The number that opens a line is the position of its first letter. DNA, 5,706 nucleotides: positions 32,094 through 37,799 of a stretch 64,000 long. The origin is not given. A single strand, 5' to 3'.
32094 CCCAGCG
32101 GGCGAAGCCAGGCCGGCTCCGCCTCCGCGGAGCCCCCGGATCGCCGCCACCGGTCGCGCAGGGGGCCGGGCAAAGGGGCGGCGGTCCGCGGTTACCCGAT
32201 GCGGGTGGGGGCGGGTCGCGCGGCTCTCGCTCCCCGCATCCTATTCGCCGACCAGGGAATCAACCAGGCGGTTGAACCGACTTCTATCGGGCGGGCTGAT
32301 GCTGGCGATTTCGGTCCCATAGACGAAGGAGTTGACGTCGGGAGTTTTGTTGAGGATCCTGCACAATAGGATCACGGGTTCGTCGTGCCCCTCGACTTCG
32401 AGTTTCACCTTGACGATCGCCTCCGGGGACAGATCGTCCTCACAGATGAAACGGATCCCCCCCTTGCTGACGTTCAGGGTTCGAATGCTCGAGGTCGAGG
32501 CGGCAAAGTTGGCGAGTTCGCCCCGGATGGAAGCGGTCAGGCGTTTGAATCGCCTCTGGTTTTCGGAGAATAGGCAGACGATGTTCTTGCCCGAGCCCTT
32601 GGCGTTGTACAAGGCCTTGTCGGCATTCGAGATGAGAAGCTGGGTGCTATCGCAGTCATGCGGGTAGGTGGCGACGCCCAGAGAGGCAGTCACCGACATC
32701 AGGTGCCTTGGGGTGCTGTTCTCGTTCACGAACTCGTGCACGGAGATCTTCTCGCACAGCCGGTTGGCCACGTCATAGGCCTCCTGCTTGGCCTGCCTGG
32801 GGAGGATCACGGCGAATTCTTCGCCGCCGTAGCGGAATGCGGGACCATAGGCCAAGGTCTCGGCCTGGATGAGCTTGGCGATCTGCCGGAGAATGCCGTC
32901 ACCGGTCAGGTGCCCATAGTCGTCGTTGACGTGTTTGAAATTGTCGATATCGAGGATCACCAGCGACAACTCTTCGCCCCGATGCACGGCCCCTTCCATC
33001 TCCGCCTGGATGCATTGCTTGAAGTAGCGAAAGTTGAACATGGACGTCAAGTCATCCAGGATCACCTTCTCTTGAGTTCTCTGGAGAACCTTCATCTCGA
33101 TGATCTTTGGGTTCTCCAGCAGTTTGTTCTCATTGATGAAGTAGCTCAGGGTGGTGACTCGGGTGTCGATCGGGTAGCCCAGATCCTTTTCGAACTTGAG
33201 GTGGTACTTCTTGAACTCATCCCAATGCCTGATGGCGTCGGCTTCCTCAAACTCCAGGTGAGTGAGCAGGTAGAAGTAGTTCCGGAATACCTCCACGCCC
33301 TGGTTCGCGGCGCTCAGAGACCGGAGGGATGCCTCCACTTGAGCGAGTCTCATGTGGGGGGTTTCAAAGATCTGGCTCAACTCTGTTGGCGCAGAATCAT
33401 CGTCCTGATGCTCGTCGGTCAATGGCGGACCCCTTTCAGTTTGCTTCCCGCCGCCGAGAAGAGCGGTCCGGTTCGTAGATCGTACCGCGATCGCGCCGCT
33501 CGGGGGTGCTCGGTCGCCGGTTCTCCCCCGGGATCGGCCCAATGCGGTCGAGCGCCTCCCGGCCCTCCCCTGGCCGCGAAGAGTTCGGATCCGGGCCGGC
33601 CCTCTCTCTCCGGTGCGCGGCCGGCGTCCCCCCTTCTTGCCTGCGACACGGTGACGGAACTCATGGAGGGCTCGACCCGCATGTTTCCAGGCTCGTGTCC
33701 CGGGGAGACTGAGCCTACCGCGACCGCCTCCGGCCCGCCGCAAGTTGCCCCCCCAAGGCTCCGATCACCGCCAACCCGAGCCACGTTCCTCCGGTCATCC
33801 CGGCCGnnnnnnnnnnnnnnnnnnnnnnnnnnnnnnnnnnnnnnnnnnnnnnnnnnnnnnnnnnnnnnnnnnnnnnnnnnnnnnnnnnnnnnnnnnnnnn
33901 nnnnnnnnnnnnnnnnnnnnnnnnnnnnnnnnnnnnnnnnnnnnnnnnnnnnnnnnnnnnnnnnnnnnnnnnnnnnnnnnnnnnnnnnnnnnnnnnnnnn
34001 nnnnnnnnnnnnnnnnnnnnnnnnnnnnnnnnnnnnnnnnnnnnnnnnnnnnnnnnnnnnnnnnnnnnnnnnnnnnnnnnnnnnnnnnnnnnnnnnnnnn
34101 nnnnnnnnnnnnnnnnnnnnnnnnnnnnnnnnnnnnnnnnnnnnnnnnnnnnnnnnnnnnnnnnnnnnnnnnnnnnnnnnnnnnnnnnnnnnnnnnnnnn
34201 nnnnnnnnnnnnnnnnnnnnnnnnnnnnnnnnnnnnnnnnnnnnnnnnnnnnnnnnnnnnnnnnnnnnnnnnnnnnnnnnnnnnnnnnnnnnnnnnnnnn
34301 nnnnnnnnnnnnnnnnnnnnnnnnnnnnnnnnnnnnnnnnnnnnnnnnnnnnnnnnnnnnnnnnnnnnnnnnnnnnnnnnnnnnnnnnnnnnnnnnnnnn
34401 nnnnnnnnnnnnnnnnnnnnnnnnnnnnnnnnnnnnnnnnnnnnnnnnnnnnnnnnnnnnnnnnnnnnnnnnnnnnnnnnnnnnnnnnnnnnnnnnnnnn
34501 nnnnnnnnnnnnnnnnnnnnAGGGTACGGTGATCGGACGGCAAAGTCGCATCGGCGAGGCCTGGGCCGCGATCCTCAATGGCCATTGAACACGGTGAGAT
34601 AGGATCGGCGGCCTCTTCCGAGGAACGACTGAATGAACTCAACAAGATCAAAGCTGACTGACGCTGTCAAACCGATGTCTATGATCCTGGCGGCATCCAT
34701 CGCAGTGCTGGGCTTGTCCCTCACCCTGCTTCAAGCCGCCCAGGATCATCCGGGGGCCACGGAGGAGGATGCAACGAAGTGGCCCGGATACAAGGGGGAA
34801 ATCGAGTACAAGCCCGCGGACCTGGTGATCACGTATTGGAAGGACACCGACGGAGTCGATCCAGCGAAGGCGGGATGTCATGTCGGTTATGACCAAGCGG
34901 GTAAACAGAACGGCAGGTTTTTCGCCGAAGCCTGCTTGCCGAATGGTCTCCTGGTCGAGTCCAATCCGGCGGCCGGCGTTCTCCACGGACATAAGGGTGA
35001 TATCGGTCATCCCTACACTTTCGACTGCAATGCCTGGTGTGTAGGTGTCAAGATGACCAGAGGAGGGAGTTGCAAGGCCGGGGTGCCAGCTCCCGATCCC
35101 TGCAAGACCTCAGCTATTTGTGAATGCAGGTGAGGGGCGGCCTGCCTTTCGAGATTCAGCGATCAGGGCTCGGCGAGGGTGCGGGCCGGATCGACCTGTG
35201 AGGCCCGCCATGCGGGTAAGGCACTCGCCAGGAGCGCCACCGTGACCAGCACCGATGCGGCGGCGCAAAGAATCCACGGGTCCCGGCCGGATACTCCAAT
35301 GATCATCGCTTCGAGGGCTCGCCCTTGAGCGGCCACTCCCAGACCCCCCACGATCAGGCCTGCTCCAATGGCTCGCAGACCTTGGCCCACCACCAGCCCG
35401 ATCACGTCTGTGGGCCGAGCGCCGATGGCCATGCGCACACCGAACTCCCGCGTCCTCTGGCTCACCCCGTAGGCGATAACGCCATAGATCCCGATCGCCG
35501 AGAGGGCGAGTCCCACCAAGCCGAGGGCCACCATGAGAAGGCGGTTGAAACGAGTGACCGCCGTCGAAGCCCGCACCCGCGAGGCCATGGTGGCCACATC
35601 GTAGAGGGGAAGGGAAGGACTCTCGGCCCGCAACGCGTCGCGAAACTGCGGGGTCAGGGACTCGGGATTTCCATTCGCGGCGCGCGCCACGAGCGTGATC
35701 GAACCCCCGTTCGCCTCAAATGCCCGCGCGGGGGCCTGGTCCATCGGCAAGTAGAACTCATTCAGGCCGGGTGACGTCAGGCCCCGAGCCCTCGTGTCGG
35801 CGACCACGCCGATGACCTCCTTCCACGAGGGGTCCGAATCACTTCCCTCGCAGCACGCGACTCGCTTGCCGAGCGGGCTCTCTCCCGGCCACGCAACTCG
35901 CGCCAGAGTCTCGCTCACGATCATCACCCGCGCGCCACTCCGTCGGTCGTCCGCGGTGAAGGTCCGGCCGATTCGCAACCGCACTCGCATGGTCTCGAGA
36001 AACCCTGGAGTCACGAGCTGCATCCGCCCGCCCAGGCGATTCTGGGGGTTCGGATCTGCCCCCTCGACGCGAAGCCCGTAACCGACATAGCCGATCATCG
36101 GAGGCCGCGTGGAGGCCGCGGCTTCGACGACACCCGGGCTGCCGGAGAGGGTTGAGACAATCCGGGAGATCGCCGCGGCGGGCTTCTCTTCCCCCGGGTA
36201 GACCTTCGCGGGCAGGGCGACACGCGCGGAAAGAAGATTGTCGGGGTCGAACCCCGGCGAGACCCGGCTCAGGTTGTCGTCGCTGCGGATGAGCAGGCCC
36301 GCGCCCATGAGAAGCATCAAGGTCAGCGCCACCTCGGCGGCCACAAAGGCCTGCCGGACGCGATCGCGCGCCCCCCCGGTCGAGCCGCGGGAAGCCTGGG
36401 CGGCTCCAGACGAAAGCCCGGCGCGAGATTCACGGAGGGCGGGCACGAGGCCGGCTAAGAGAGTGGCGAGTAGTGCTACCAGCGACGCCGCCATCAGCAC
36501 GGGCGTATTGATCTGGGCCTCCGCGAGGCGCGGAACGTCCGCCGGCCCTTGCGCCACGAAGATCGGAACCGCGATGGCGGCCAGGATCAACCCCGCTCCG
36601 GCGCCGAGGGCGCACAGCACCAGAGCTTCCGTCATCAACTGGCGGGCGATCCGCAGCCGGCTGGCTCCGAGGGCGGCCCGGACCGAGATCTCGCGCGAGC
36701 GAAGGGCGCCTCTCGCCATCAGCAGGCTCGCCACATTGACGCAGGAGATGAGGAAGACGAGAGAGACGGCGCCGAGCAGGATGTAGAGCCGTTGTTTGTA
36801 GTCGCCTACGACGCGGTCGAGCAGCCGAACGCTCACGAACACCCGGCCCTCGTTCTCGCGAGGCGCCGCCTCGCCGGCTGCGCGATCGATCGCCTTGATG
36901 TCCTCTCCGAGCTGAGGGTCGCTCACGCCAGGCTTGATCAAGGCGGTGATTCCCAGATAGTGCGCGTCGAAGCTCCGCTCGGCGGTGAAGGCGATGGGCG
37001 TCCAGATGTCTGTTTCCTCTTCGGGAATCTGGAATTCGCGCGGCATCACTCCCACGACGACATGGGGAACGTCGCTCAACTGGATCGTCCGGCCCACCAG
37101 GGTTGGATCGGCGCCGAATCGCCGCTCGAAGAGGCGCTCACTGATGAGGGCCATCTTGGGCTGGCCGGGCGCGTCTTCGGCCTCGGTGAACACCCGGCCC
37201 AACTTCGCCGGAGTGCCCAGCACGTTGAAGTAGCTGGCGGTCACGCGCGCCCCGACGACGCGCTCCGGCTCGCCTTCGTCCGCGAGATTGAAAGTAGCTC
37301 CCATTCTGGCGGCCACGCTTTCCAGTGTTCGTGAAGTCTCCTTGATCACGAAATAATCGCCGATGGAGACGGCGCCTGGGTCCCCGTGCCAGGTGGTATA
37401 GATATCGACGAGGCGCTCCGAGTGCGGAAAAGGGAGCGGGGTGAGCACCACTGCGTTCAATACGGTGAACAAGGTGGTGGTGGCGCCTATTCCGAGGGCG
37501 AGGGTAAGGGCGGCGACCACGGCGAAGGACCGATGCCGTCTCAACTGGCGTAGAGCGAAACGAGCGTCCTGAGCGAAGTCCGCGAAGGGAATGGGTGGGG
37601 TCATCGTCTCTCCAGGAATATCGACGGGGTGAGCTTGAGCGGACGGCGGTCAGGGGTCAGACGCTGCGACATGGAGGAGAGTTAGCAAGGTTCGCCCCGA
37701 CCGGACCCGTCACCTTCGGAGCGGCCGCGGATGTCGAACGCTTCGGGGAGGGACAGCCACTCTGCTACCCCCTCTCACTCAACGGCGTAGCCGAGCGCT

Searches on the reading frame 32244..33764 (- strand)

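Call 14: search_protein_families(library=pfam, proteins=[window:32244-33764:-], max_evalue=0.00001)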
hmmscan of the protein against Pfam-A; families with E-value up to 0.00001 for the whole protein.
window:32244-33764:- (507 aa): 2 families
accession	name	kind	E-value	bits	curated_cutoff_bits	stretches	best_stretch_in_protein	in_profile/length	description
PF00990.26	GGDEF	-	5.6e-38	130.7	23.8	1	235-394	2-160/161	Diguanylate cyclase, GGDEF domain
PF07238.19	PilZ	-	4.9e-10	40.1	22.5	1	402-502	1-101/102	PilZ domain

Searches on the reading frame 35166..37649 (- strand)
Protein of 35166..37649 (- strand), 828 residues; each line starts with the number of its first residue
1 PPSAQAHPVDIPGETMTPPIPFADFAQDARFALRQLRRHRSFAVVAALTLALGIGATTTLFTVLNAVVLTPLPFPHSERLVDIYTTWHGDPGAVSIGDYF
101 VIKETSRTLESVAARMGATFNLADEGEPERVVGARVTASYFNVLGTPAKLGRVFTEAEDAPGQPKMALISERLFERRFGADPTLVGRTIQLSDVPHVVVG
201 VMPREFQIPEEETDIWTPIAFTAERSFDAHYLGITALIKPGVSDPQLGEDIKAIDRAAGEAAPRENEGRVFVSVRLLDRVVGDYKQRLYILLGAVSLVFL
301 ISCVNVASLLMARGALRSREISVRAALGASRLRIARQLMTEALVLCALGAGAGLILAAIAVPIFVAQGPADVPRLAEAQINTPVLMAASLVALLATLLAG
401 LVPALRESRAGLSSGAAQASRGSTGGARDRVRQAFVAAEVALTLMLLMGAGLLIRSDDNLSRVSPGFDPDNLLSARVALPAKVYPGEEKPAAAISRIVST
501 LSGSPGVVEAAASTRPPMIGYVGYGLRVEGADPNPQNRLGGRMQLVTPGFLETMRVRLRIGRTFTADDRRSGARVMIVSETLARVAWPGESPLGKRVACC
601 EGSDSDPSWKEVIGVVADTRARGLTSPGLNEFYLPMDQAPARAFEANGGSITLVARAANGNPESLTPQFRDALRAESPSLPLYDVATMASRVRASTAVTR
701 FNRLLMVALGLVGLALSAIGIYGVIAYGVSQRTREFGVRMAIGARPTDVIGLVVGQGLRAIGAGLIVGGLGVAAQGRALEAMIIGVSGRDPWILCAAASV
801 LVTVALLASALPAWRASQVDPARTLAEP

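Call 14: search_protein_families(library=pfam, proteins=[window:35166-37649:-], max_evalue=0.00001)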
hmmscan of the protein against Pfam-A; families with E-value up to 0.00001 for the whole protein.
window:35166-37649:- (828 aa): 2 families
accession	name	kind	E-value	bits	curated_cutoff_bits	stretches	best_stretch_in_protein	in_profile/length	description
PF12704.14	MacB_PCD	-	6.7e-37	128.2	27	2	44-253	2-206/207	MacB-like periplasmic core domain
PF02687.27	FtsX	-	3.4e-23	82.4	25.5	2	295-406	4-114/120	FtsX-like permease C-terminal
